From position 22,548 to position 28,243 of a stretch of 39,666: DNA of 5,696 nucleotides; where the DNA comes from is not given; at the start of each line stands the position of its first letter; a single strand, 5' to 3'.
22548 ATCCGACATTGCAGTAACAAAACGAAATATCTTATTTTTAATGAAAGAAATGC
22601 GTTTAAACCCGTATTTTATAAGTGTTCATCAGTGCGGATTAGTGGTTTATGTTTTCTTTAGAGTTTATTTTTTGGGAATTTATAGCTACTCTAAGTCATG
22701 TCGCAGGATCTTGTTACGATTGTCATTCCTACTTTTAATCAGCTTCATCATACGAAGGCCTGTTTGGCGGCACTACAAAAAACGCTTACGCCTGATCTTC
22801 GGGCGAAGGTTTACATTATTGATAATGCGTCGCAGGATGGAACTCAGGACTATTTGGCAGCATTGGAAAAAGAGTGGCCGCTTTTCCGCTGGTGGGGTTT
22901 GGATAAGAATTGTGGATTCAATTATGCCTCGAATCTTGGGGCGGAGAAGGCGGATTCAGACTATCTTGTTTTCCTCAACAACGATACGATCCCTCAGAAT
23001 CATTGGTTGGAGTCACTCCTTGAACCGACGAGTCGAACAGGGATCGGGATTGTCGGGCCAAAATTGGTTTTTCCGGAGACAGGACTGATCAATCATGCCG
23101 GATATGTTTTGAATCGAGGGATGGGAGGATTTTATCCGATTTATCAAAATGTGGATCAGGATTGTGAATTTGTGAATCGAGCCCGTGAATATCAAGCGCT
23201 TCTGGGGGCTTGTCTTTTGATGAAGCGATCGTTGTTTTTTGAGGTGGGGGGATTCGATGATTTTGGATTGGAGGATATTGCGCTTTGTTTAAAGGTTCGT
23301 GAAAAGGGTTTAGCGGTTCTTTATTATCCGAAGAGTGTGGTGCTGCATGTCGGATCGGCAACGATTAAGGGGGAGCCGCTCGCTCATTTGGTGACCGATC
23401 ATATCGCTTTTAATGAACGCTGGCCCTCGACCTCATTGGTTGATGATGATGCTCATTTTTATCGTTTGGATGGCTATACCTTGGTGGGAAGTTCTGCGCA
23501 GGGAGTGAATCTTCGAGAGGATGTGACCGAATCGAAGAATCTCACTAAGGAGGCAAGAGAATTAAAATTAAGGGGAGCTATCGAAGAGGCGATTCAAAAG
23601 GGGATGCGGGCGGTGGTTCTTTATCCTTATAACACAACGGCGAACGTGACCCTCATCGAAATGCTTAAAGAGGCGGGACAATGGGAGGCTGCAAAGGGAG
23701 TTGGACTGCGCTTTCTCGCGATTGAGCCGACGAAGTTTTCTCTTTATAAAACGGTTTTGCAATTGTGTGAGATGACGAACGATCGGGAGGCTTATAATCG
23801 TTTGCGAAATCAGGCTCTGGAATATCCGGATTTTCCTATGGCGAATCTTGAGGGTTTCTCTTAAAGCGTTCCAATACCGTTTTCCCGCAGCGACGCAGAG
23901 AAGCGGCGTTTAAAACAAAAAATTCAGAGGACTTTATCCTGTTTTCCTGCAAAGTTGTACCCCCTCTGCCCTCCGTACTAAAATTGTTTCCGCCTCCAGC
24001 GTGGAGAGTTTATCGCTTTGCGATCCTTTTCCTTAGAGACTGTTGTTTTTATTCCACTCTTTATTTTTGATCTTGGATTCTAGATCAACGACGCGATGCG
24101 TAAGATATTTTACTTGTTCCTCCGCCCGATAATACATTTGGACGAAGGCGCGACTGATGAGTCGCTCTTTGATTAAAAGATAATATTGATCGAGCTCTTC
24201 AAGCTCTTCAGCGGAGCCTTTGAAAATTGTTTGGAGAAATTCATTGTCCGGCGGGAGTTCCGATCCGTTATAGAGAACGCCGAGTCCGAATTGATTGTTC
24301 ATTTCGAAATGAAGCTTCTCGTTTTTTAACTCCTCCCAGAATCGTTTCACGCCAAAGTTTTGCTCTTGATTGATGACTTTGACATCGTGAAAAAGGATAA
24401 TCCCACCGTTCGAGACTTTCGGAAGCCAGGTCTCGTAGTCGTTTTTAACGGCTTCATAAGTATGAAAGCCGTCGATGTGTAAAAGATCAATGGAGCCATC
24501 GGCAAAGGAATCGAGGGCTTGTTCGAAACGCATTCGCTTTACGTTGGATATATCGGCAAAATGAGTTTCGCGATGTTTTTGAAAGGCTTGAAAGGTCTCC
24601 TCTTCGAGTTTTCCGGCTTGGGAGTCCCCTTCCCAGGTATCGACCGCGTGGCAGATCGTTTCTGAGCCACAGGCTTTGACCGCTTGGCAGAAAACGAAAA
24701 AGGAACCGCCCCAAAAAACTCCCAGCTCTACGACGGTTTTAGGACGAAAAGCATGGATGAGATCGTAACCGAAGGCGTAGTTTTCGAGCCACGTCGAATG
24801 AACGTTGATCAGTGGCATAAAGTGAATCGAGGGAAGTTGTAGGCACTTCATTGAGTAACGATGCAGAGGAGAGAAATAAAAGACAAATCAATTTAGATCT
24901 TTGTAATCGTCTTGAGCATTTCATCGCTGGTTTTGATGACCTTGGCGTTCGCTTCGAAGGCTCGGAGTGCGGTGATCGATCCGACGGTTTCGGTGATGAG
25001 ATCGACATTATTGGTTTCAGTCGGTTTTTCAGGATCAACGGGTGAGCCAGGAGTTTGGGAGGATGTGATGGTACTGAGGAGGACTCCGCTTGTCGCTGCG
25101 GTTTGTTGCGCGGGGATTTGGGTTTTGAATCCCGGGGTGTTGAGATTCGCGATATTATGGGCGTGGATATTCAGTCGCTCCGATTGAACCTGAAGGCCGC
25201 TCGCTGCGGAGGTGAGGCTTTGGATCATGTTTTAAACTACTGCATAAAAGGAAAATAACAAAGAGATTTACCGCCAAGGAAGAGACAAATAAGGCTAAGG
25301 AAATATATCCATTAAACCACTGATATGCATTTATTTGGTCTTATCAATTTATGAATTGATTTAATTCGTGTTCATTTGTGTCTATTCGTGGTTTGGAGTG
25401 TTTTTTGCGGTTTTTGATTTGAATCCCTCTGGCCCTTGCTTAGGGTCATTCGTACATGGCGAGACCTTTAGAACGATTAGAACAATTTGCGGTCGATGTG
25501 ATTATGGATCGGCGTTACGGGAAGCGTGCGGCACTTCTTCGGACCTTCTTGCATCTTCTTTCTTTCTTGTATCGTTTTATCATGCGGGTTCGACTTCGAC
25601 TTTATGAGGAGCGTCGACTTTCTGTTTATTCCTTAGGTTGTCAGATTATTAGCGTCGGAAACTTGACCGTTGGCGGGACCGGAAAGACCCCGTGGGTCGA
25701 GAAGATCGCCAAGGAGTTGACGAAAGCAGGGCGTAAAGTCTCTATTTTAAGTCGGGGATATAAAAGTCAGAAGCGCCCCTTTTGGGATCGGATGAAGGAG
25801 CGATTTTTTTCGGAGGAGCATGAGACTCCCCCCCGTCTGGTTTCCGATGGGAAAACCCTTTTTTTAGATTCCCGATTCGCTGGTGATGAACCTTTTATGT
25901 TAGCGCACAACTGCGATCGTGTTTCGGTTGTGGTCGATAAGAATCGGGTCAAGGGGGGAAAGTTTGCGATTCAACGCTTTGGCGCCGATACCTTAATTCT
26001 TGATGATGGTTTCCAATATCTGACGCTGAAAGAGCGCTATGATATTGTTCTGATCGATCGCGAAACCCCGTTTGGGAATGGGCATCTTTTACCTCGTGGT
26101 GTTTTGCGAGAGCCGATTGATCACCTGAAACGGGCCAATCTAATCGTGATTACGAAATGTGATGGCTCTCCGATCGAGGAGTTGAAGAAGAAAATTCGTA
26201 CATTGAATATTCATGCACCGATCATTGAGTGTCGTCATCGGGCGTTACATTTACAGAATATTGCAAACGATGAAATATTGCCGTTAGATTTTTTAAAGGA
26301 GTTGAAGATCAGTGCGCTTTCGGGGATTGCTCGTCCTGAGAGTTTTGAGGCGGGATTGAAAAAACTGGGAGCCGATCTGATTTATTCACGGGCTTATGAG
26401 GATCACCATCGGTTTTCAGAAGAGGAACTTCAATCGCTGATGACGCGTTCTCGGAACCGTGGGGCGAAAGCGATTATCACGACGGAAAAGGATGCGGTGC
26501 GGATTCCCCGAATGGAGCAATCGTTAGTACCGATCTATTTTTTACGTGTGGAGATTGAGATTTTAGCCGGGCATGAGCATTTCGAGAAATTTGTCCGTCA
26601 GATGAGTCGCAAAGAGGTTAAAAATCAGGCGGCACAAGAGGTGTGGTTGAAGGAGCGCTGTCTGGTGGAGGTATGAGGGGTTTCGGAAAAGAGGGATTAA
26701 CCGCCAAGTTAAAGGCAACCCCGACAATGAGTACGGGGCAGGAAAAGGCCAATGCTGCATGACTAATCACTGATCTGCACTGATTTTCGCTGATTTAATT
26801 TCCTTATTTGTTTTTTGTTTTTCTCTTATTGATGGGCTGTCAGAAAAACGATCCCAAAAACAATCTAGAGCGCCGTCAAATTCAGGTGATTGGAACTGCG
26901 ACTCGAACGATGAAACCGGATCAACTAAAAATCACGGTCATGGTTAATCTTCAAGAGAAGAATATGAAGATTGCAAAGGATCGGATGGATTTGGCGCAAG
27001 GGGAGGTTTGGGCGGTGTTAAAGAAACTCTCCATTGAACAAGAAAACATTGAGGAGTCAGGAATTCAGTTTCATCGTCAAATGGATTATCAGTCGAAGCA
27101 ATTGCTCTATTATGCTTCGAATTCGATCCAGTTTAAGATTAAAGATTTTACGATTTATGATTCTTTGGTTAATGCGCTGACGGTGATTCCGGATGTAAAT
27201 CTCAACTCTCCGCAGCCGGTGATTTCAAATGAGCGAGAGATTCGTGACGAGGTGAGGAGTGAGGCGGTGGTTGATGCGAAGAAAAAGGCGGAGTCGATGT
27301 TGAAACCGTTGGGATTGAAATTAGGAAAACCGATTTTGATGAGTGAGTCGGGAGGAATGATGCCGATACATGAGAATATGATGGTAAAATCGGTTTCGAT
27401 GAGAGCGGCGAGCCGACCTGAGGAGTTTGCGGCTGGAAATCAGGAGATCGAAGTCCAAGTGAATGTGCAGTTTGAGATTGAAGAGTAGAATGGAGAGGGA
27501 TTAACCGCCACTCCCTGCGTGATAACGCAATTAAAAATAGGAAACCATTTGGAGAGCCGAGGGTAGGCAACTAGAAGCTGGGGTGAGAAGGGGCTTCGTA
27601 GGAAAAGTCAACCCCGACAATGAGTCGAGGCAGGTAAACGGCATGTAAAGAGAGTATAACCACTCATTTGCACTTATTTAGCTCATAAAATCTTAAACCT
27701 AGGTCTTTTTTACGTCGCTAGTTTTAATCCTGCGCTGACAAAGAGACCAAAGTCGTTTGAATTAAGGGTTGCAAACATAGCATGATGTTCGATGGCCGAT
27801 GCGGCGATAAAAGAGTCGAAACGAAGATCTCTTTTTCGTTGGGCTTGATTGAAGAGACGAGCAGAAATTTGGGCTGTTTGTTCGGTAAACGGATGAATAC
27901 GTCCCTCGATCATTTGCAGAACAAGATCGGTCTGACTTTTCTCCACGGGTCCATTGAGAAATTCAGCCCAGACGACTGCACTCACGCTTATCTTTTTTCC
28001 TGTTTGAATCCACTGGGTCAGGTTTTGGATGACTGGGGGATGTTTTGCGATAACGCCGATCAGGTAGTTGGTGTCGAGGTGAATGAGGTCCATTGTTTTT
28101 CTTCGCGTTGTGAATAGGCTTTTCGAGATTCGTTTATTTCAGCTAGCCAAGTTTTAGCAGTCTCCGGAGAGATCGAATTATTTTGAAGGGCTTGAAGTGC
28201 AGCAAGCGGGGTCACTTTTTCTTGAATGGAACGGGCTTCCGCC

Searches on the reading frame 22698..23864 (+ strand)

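Call 59: search_protein_families(library=pfam, proteins=[window:22698-23864:+], max_evalue=0.001)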
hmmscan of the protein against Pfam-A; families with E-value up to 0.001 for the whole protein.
window:22698-23864:+ (388 aa): 7 families
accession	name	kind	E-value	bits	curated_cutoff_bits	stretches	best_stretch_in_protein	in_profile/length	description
PF00535.33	Glycos_transf_2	-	6.1e-19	69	23.3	1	7-124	1-116/168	Glycosyl transferase family 2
PF13641.12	Glyco_tranf_2_3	-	1.7e-09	38.5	27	1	6-219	3-213/230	Glycosyltransferase like family 2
PF10111.15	Glyco_tranf_2_2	-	1.7e-07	31.4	27.3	1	8-199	2-198/276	Glycosyltransferase like family 2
PF13712.12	Glyco_tranf_2_5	-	7.6e-05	23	27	1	77-208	44-178/210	Glycosyltransferase like family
PF13632.12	Glyco_trans_2_3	-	0.00023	21.5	27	1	90-220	2-125/198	Glycosyl transferase family group 2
PF13506.12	Glyco_transf_21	-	0.00041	20.3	21.7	1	81-214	25-151/174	Glycosyl transferase family 21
PF02709.20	Glyco_transf_7C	-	0.00074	19.6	23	0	158-212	9-67/78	N-terminal domain of galactosyltransferase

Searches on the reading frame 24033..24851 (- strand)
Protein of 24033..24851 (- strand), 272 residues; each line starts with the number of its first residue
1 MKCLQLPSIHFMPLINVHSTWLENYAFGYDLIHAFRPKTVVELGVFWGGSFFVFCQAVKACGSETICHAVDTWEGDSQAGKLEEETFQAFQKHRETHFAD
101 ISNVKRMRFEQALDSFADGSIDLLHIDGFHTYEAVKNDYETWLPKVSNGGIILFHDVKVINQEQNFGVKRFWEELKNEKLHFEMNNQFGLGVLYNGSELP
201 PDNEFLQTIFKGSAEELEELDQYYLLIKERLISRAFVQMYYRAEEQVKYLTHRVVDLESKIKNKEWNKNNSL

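Call 59: search_protein_families(library=pfam, proteins=[window:24033-24851:-], max_evalue=0.001)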
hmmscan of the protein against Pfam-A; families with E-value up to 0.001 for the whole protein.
window:24033-24851:- (272 aa): 3 families
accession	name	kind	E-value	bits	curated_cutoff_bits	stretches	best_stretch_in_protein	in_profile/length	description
PF13578.12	Methyltransf_24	-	3.6e-27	95.7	26.3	1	41-157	1-105/105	Methyltransferase domain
PF04989.18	RMNT_CmcI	-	3.2e-06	27.4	23.2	1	30-175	26-166/206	Rhamnosyl O-methyltransferase/CmcI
PF05711.17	TylF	-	7.1e-05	22.6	23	0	108-177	181-244/264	Macrocin-O-methyltransferase (TylF)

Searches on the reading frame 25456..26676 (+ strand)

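Call 59: search_protein_families(library=pfam, proteins=[window:25456-26676:+], max_evalue=0.001)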
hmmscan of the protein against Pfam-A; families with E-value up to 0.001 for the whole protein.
window:25456-26676:+ (406 aa): 1 family
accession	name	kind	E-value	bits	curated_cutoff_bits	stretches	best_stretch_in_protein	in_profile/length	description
PF02606.20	LpxK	-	1.4e-85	287.7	27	1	29-382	2-325/328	Tetraacyldisaccharide-1-P 4'-kinase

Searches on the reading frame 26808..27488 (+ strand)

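Call 59: search_protein_families(library=pfam, proteins=[window:26808-27488:+], max_evalue=0.001)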
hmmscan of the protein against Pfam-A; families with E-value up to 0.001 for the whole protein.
window:26808-27488:+ (226 aa): 1 family
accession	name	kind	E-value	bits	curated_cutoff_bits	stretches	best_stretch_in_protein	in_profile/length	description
PF04402.19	SIMPL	-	6.3e-36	125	25.2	1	25-222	1-205/205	Protein of unknown function (DUF541)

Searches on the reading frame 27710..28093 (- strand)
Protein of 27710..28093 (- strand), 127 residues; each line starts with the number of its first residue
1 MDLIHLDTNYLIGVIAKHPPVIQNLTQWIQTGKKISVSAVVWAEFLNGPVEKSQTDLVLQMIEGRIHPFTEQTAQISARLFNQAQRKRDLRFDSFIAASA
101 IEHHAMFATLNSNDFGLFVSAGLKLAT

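Call 60: search_protein_families(library=pfam, proteins=[window:27710-28093:-], max_evalue=0.001)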
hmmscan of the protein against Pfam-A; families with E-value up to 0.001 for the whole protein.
window:27710-28093:- (127 aa): 1 family
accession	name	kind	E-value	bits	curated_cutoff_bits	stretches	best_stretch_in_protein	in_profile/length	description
PF01850.27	PIN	-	2.2e-08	35.2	23.6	1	6-112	3-112/120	PIN domain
